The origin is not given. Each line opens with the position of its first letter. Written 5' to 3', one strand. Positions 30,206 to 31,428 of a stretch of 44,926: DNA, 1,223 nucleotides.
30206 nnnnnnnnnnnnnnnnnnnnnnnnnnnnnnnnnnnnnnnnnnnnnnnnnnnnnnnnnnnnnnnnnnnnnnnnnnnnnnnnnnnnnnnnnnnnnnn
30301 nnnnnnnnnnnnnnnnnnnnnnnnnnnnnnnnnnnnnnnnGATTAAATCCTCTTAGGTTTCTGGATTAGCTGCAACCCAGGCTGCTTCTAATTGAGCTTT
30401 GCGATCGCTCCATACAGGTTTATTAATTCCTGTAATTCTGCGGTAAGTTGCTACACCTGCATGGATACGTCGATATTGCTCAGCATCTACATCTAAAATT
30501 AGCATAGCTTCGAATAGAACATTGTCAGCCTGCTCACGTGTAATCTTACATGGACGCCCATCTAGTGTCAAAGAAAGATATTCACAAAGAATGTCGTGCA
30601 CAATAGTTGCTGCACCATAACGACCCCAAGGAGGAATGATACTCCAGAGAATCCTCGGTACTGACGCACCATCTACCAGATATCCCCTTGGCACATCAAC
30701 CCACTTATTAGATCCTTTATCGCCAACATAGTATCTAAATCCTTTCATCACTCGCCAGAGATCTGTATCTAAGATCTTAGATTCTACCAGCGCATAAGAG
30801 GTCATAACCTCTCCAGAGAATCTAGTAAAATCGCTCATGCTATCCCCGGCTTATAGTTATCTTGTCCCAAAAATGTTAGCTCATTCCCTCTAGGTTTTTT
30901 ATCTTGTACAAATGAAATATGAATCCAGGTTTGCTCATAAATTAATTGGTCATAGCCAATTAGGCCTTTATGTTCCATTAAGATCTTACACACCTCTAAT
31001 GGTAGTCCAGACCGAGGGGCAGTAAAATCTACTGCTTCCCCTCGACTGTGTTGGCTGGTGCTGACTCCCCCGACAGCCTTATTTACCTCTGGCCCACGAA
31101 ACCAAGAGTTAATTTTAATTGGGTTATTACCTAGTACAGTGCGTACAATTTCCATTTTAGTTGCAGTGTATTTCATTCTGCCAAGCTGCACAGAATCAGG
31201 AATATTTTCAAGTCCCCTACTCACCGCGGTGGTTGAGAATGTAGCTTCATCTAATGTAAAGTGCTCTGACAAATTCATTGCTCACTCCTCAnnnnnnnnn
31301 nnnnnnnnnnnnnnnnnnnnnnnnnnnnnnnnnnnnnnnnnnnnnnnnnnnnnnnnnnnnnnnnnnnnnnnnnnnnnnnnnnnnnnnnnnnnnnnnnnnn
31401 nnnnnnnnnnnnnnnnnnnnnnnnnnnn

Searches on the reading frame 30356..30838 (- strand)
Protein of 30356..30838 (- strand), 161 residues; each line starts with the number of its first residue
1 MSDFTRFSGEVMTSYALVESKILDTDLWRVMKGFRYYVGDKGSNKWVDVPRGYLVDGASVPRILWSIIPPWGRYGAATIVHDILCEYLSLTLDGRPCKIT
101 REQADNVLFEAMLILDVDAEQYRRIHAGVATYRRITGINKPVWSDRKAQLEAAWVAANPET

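Call 103: search_protein_families(library=pfam, max_evalue=0.001, proteins=[window:30356-30838:-])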
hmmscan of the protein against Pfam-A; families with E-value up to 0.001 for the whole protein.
window:30356-30838:- (161 aa): 1 family
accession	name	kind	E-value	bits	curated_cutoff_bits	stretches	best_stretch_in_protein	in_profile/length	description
PF07087.16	DUF1353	-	2.1e-20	72.5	22.5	1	28-129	1-91/91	Protein of unknown function (DUF1353)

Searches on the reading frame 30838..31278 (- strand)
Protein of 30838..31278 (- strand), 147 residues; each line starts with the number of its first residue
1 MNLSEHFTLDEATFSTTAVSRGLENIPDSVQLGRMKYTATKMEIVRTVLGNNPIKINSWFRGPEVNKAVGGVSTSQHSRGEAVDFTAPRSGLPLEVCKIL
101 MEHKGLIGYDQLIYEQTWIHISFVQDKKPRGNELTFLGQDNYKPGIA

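Call 103: search_protein_families(library=pfam, max_evalue=0.001, proteins=[window:30838-31278:-])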
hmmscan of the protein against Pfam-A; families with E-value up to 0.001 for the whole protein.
window:30838-31278:- (147 aa): 1 family
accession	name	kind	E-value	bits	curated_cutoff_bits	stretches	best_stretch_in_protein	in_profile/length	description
PF08291.16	Peptidase_M15_3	-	2.7e-16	60.1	23.2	1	6-122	2-108/108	Peptidase M15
